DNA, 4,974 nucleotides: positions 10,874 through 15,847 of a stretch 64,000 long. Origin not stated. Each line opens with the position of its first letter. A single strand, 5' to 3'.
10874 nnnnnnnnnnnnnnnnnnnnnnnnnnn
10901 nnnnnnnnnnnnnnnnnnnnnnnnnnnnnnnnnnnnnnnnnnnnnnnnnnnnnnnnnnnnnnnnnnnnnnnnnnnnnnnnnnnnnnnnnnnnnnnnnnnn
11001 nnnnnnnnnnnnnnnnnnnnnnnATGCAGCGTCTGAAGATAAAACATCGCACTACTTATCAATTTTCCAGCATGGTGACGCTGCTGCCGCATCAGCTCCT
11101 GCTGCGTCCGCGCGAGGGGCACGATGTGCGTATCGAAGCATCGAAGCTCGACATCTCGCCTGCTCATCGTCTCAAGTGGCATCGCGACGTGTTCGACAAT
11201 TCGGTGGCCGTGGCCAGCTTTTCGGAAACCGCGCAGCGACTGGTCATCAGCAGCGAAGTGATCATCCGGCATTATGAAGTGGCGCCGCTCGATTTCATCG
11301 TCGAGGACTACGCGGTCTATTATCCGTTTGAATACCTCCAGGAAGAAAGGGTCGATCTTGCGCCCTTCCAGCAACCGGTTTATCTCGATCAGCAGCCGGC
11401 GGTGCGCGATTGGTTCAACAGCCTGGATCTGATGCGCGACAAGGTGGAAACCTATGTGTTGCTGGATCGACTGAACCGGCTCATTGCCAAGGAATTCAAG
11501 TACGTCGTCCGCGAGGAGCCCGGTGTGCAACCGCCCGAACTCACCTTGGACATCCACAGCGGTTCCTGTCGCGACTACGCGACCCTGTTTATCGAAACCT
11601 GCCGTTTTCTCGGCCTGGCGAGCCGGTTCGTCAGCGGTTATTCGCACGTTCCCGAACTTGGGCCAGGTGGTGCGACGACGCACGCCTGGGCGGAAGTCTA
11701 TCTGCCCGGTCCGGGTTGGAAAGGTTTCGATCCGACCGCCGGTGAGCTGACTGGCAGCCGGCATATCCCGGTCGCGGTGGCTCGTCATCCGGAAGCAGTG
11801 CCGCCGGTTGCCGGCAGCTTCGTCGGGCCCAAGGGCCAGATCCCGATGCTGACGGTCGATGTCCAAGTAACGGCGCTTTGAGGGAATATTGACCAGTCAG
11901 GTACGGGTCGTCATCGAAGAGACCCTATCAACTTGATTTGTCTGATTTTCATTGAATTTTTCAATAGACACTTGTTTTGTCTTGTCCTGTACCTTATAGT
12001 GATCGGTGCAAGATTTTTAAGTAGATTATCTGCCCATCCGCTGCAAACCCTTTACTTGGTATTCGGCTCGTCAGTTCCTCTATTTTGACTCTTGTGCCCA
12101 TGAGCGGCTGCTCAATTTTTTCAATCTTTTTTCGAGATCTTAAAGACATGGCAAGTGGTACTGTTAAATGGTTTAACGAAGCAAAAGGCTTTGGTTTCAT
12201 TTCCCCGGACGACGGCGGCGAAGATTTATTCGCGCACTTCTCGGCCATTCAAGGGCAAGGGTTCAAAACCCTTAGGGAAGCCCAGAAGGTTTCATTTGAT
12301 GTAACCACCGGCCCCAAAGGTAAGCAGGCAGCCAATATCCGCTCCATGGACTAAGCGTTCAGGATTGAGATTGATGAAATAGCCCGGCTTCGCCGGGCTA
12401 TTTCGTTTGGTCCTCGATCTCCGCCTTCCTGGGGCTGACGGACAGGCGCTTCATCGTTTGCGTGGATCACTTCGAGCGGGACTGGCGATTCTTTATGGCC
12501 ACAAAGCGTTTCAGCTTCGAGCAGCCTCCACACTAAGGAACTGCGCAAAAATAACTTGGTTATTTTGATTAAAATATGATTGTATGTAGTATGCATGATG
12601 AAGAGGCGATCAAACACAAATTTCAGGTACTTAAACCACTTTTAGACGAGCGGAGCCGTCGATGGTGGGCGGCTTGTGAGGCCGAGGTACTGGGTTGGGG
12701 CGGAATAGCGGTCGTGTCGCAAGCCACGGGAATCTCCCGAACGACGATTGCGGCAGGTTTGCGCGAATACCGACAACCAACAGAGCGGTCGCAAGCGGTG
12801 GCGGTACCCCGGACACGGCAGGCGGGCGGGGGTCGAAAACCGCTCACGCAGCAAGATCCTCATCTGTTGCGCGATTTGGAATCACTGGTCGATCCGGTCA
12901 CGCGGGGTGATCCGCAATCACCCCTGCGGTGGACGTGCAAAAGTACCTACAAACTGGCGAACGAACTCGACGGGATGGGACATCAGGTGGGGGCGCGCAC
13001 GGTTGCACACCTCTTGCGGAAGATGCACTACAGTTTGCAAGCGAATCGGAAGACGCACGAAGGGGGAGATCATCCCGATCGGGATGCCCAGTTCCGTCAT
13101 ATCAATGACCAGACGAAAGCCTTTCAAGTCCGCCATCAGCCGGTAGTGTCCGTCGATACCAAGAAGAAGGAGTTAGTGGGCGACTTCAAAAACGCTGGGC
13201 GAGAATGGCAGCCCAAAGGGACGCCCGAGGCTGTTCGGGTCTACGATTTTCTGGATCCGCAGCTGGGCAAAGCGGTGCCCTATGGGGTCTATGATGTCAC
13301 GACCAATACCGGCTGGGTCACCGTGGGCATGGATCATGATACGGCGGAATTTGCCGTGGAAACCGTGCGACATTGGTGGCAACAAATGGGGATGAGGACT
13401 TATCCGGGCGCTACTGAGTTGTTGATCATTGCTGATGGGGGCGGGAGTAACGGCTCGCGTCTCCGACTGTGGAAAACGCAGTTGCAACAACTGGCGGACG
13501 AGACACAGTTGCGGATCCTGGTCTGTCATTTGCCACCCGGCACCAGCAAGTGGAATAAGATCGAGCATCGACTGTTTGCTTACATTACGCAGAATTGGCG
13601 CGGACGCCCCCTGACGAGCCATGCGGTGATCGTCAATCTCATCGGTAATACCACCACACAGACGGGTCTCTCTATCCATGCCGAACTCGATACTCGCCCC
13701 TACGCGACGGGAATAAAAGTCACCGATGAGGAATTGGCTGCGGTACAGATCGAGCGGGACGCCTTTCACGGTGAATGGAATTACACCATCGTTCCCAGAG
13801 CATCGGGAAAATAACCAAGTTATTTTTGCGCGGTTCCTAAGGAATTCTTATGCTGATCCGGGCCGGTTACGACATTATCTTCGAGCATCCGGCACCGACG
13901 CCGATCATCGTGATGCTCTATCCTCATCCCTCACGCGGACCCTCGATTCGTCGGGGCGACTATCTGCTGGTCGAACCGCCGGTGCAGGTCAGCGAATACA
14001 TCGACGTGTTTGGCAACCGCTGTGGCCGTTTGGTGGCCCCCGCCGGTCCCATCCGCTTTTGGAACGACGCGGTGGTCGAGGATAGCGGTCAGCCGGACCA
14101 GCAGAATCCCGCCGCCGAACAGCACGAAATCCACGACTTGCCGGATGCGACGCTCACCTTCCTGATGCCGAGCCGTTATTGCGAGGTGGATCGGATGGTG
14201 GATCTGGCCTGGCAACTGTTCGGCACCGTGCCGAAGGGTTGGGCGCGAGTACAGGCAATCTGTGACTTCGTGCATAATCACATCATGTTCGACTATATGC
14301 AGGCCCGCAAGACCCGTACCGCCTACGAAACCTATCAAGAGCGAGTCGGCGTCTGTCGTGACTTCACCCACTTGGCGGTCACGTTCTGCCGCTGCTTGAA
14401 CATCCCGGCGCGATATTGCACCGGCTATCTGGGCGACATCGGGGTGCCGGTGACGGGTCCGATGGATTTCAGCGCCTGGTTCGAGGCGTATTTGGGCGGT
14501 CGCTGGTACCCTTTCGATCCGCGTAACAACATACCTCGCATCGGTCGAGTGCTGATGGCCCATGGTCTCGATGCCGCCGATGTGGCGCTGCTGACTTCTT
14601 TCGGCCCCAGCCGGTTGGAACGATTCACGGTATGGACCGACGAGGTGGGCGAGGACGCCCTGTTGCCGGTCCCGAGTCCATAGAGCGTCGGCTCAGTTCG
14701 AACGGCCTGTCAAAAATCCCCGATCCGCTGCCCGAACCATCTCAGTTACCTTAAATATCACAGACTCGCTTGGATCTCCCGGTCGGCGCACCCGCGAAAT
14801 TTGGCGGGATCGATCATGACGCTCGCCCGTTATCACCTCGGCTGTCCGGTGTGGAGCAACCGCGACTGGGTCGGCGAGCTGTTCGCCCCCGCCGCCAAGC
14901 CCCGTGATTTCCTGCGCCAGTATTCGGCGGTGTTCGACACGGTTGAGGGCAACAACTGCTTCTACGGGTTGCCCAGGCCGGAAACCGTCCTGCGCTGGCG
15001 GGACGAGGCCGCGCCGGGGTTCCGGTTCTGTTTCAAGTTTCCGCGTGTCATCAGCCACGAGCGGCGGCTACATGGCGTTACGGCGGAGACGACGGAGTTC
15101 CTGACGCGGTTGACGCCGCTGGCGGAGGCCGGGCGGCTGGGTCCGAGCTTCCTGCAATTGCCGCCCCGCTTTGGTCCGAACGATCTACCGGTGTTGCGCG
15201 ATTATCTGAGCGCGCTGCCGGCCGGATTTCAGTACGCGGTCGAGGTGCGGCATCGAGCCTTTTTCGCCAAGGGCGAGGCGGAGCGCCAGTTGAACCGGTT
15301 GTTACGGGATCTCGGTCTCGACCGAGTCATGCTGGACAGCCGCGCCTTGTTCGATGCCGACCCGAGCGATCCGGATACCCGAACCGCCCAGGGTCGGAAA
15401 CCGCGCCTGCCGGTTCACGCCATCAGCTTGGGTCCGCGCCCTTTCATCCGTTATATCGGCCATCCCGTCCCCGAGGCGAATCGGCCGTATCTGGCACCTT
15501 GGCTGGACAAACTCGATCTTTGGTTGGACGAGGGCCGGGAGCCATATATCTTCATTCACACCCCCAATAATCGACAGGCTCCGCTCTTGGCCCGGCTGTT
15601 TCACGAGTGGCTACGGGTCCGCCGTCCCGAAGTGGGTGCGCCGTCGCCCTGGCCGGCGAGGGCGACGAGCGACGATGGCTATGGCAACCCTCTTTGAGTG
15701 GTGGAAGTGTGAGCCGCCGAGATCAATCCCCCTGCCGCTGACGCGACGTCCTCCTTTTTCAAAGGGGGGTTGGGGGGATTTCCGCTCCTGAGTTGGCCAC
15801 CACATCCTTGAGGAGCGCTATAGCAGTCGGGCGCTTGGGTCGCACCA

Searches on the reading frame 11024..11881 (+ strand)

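Call 18: search_protein_families(library=pfam, proteins=[window:11024-11881:+], max_evalue=0.01)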
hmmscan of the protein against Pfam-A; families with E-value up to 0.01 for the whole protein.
window:11024-11881:+ (285 aa): 2 families
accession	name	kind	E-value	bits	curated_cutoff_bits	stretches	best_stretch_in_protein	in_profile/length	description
PF08379.15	Bact_transglu_N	-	1.7e-22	80.4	27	1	4-81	1-79/80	Bacterial transglutaminase-like N-terminal region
PF01841.26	Transglut_core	-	1e-16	61.6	23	1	147-237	18-108/108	Transglutaminase-like superfamily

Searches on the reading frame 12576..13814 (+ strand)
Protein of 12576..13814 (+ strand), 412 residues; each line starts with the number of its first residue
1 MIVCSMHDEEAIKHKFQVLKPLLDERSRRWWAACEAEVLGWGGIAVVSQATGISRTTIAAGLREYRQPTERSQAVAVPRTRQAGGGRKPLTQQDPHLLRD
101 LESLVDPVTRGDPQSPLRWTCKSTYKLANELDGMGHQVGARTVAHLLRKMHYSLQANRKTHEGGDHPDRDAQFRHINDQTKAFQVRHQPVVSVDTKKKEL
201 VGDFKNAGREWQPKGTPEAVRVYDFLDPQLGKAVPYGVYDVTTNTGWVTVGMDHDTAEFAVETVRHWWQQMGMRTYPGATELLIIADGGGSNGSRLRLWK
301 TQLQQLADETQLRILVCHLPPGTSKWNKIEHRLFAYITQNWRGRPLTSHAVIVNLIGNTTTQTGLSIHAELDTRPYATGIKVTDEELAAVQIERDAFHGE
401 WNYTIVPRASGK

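Call 18: search_protein_families(library=pfam, proteins=[window:12576-13814:+], max_evalue=0.01)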
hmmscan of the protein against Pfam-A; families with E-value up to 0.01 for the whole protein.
window:12576-13814:+ (412 aa): 1 family
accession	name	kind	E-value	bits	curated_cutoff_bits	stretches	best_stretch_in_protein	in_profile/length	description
PF07592.17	DDE_Tnp_ISAZ013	-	9e-146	485.2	26.9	1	100-407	1-308/308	Rhodopirellula transposase DDE domain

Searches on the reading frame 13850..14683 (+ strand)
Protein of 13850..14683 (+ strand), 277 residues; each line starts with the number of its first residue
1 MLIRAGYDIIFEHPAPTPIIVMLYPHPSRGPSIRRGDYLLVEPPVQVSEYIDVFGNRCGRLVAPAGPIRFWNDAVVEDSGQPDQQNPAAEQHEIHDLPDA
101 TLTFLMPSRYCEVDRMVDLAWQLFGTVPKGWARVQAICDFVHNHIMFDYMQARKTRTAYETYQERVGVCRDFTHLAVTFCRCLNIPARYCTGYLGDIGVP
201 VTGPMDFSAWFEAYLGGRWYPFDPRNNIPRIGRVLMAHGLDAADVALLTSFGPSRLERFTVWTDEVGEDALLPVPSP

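Call 18: search_protein_families(library=pfam, proteins=[window:13850-14683:+], max_evalue=0.01)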
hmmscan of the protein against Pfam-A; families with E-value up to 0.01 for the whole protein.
window:13850-14683:+ (277 aa): 2 families
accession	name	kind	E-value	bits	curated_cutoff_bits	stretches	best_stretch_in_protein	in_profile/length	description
PF01841.26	Transglut_core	-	1.5e-20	73.9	23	1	131-224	15-108/108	Transglutaminase-like superfamily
PF04473.18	DUF553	-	0.0043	17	20.5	1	135-180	20-75/140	Transglutaminase-like domain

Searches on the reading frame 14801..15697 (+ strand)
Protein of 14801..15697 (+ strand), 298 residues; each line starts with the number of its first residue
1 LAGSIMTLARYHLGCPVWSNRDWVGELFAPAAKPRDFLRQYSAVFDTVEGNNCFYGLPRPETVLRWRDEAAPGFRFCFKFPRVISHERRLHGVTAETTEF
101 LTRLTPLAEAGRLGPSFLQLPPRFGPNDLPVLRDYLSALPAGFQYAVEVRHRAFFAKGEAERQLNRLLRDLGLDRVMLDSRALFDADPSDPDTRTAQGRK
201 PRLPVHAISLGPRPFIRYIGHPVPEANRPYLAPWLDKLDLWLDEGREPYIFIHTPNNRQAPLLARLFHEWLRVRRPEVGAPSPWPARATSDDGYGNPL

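Call 18: search_protein_families(library=pfam, proteins=[window:14801-15697:+], max_evalue=0.01)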
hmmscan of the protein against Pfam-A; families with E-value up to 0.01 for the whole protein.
window:14801-15697:+ (298 aa): 1 family
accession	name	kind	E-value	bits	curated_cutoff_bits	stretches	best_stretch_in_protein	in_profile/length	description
PF01904.24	DUF72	-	6.4e-52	177.2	25.3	1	30-269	3-216/217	Protein of unknown function DUF72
